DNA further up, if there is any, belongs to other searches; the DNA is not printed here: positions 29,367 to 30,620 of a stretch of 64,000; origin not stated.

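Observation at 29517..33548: CarB translationally fused to a DapF-like domain that lacks one of the two catalytic cysteines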

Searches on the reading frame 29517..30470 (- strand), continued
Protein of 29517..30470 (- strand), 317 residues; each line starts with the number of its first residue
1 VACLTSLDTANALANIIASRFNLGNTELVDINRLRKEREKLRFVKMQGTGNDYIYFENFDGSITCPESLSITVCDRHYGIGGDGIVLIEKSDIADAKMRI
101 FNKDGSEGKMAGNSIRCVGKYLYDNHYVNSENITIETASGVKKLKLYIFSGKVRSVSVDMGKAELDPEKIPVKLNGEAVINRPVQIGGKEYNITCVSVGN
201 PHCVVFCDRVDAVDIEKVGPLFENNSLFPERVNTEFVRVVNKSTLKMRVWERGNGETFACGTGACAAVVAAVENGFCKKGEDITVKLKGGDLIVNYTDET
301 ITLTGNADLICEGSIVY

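Call 60: find_encoding_contigs(protein=P0132, flank=3000, max_places=2)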
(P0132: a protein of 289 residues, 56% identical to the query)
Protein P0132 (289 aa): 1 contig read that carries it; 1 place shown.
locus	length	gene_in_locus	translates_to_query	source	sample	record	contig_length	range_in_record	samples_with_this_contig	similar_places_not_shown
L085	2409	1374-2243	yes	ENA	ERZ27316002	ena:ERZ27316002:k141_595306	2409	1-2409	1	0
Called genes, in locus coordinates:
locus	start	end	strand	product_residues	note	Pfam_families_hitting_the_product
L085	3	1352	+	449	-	?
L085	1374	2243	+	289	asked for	PF01678:DAP_epimerase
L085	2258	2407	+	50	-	?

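Call 77: search_protein_families(library=pfam, proteins=[P0211, P0222, P0231, P0159, P0199, P0151, P0181, P0233], max_evalue=0.00001)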
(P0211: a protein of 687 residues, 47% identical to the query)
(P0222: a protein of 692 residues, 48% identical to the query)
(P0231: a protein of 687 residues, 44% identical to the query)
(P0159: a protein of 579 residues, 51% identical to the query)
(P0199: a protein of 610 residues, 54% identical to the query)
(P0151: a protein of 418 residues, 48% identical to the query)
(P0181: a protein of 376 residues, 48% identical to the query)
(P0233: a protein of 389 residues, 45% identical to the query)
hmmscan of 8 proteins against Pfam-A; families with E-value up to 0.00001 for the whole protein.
P0211 (687 aa): 1 family
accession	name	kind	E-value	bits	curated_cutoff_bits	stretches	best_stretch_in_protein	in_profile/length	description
PF01678.24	DAP_epimerase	-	2.6e-70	234.5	34.7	2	566-678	2-119/121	Diaminopimelate epimerase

P0222 (692 aa): 2 families
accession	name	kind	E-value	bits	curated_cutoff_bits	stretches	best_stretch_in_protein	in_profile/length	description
PF01678.24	DAP_epimerase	-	2e-49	167.1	34.7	2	418-543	1-121/121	Diaminopimelate epimerase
PF02786.22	CPSase_L_D2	-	2.4e-13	50.5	19.8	1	122-226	97-210/211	Carbamoyl-phosphate synthase L chain, ATP binding domain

P0231 (687 aa): 2 families
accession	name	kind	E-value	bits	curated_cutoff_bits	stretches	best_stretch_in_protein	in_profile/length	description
PF01678.24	DAP_epimerase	-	2e-57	192.9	34.7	2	410-534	1-120/121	Diaminopimelate epimerase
PF00155.27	Aminotran_1_2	-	5.6e-41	141.4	19.7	1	41-388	10-361/361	Aminotransferase class I and II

P0159 (579 aa): 3 families
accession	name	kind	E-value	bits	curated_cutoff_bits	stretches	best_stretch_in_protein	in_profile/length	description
PF01678.24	DAP_epimerase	-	2.9e-52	176.3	34.7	2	458-570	2-119/121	Diaminopimelate epimerase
PF02786.22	CPSase_L_D2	-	2.6e-13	50.4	19.8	1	9-98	119-210/211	Carbamoyl-phosphate synthase L chain, ATP binding domain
PF02142.27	MGS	-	8.6e-12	45.5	24.1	1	181-267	2-94/94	MGS-like domain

P0199 (610 aa): 3 families
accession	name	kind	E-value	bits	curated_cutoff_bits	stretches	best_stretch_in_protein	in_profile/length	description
PF25596.1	CPSase_L_D1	-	2.2e-44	150.5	27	1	72-181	4-117/118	Carbamoyl phosphate synthase preATP-grasp domain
PF01678.24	DAP_epimerase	-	5.1e-34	117.4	34.7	2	370-490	1-118/121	Diaminopimelate epimerase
PF02142.27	MGS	-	7.5e-12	45.7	24.1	1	246-332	1-94/94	MGS-like domain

P0151 (418 aa): 2 families
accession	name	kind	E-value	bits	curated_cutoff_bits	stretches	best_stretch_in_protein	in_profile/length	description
PF01678.24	DAP_epimerase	-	2.1e-49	167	34.7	2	143-264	1-119/121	Diaminopimelate epimerase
PF02142.27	MGS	-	2.3e-17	63.3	24.1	1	18-105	1-94/94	MGS-like domain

P0181 (376 aa): 1 family
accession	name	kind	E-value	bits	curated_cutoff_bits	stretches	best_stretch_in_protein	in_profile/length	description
PF01678.24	DAP_epimerase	-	8.1e-64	213.6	34.7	2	257-369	2-121/121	Diaminopimelate epimerase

P0233 (389 aa): 3 families
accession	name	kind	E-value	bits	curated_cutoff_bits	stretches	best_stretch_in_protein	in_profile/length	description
PF01678.24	DAP_epimerase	-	2.9e-68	227.9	34.7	2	254-369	2-121/121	Diaminopimelate epimerase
PF05544.16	Pro_racemase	-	2e-06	27.5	27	0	150-219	62-136/325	Proline racemase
PF02567.21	PhzC-PhzF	-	2.9e-06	27.4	27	1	138-273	36-168/281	Phenazine biosynthesis-like protein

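Call 81: find_encoding_contigs(protein=P0287, flank=10000, max_places=6)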
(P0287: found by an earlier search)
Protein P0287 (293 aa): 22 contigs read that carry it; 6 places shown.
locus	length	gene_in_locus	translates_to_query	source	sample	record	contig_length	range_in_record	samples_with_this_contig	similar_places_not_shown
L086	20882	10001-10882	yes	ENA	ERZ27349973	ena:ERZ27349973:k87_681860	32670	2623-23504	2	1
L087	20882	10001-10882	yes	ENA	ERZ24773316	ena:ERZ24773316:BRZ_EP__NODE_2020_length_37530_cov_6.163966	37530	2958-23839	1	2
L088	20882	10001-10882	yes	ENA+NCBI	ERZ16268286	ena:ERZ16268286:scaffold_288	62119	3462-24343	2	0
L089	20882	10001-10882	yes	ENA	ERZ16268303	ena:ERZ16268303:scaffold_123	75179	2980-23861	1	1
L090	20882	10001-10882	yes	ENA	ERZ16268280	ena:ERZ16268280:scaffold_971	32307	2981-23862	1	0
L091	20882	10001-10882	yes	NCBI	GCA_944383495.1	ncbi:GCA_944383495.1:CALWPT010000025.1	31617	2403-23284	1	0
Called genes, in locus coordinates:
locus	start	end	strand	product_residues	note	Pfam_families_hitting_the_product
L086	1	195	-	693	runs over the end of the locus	PF12437:GSIII_N, PF00120:Gln-synt_C, PF18318:Gln-synt_C-ter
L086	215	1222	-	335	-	PF03590:AsnA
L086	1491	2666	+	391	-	PF00310:GATase_2, PF13522:GATase_6 (weak)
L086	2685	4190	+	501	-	PF01645:Glu_synthase, PF04898:Glu_syn_central (weak), PF00478:IMPDH, PF01070:FMN_dh (weak)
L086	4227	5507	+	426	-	PF00709:Adenylsucc_synt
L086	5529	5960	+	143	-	PF12797:Fer4_2 (faint), PF12837:Fer4_6 (faint), PF12838:Fer4_7 (faint), PF13187:Fer4_9 (faint), PF13247:Fer4_11, PF00037:Fer4 (weak)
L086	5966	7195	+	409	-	PF07992:Pyr_redox_2, PF00070:Pyr_redox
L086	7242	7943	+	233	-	PF01493:GXGXG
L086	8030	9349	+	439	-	PF03951:Gln-synt_N, PF00120:Gln-synt_C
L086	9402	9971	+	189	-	PF03861:ANTAR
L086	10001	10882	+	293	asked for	PF01678:DAP_epimerase, PF05544:Pro_racemase (faint), PF01678:DAP_epimerase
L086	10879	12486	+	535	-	PF06418:CTP_synth_N, PF00117:GATase, PF07722:Peptidase_C26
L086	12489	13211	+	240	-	PF02540:NAD_synthase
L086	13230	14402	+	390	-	PF00155:Aminotran_1_2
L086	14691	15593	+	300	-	PF13531:SBP_bac_11 (weak), PF12849:PBP_like_2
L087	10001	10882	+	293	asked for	PF01678:DAP_epimerase, PF05544:Pro_racemase (faint), PF01678:DAP_epimerase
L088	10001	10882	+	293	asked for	PF01678:DAP_epimerase, PF05544:Pro_racemase (faint), PF01678:DAP_epimerase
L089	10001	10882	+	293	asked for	PF01678:DAP_epimerase, PF05544:Pro_racemase (faint), PF01678:DAP_epimerase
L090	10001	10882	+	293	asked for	PF01678:DAP_epimerase, PF05544:Pro_racemase (faint), PF01678:DAP_epimerase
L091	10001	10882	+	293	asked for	PF01678:DAP_epimerase, PF05544:Pro_racemase (faint), PF01678:DAP_epimerase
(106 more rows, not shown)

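Call 84: search_protein_families(library=pfam, proteins=[L063:5-997:+, L063:994-2058:+, L063:2109-2936:-, L063:2866-4692:-, L063:4948-6345:+, L063:6484-6924:+, L063:6932-10954:+, L077:5124-5720:+], max_evalue=0.0001)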
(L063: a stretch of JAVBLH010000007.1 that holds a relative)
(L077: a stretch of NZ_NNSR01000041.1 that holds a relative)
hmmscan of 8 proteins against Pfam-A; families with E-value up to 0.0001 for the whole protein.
L063:5-997:+ (330 aa): 2 families
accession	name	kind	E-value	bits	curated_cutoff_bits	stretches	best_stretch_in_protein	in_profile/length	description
PF00072.30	Response_reg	-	6.3e-18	65.4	30.2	1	10-100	22-109/111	Response regulator receiver domain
PF01627.28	Hpt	-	4.2e-07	30.5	24.6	1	165-242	9-82/84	Hpt domain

L063:994-2058:+ (354 aa): 3 families
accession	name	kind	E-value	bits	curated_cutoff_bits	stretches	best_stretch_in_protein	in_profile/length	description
PF13487.12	HD_5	-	1.3e-29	103.6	27.2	1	193-334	34-170/170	HD domain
PF00072.30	Response_reg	-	1.8e-25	89.7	30.2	1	9-119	1-110/111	Response regulator receiver domain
PF01966.28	HD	-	3.2e-16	60.1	22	1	167-302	3-115/116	HD domain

L063:2109-2936:- (275 aa): 1 family
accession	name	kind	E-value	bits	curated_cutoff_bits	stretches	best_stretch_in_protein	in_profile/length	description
PF02540.23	NAD_synthase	-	4.2e-66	223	21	1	40-249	3-210/242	NAD synthase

L063:2866-4692:- (608 aa): 3 families
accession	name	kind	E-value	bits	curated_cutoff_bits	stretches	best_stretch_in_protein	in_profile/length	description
PF01380.27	SIS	-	1.7e-56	190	25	2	292-416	5-130/131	SIS domain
PF13522.11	GATase_6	-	8.9e-23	81.2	27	1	60-193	4-130/130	Glutamine amidotransferase domain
PF13537.11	GATase_7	-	1.7e-15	57.5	25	1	82-198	9-122/123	Glutamine amidotransferase domain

L063:4948-6345:+ (465 aa): 2 families
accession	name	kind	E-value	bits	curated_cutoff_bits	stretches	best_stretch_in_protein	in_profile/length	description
PF00120.29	Gln-synt_C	-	6.3e-139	463.3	24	1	127-461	2-344/344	Glutamine synthetase, catalytic domain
PF03951.24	Gln-synt_N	-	2.2e-27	94.9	33.4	1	38-120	1-82/82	Glutamine synthetase, beta-Grasp domain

L063:6484-6924:+ (146 aa): 1 family
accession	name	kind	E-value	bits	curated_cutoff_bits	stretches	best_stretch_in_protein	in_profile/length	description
PF00988.28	CPSase_sm_chain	-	3.5e-38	130.7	27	1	8-132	1-126/126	Carbamoyl-phosphate synthase small chain, CPSase domain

L063:6932-10954:+ (1340 aa): 11 families
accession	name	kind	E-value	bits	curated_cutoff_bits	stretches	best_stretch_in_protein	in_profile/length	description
PF02786.22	CPSase_L_D2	-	2.8e-108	360.7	19.8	2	128-333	1-210/211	Carbamoyl-phosphate synthase L chain, ATP binding domain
PF25596.1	CPSase_L_D1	-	2.1e-93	308.7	27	2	7-125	2-118/118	Carbamoyl phosphate synthase preATP-grasp domain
PF01678.24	DAP_epimerase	-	1.9e-54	183.3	34.7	2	1218-1333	2-121/121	Diaminopimelate epimerase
PF02787.25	CPSase_L_D3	-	1.9e-19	69.8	26.6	1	420-493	2-78/80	Carbamoyl-phosphate synthetase large chain, oligomerisation domain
PF15632.11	ATPgrasp_Ter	-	4.8e-12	46.2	29.1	1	735-856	5-111/131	ATP-grasp in the biosynthetic pathway with Ter operon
PF02655.19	ATP-grasp_3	-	1.8e-11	44.8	23.2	1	667-830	11-157/160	ATP-grasp domain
PF07478.18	Dala_Dala_lig_C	-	4e-09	36.7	24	0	687-828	29-174/204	D-ala D-ala ligase C-terminus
PF02222.28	ATP-grasp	-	7.3e-08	32.7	27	0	667-830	3-163/179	ATP-grasp domain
PF02142.27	MGS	-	2.9e-06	27.8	24.1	1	943-1028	2-94/94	MGS-like domain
PF13549.11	ATP-grasp_5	-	4.9e-06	26.5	27.6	0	664-700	16-52/221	ATP-grasp domain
PF01071.24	GARS_A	-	9.1e-06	26.1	27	0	666-759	9-107/194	Phosphoribosylglycinamide synthetase, ATP-grasp (A) domain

L077:5124-5720:+ (198 aa): 2 families
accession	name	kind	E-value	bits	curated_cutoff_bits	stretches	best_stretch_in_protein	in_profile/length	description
PF03861.19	ANTAR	-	2.1e-15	56.6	27.3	1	140-193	1-54/54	ANTAR domain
PF00072.30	Response_reg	-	3.3e-11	43.8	30.2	1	20-119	8-107/111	Response regulator receiver domain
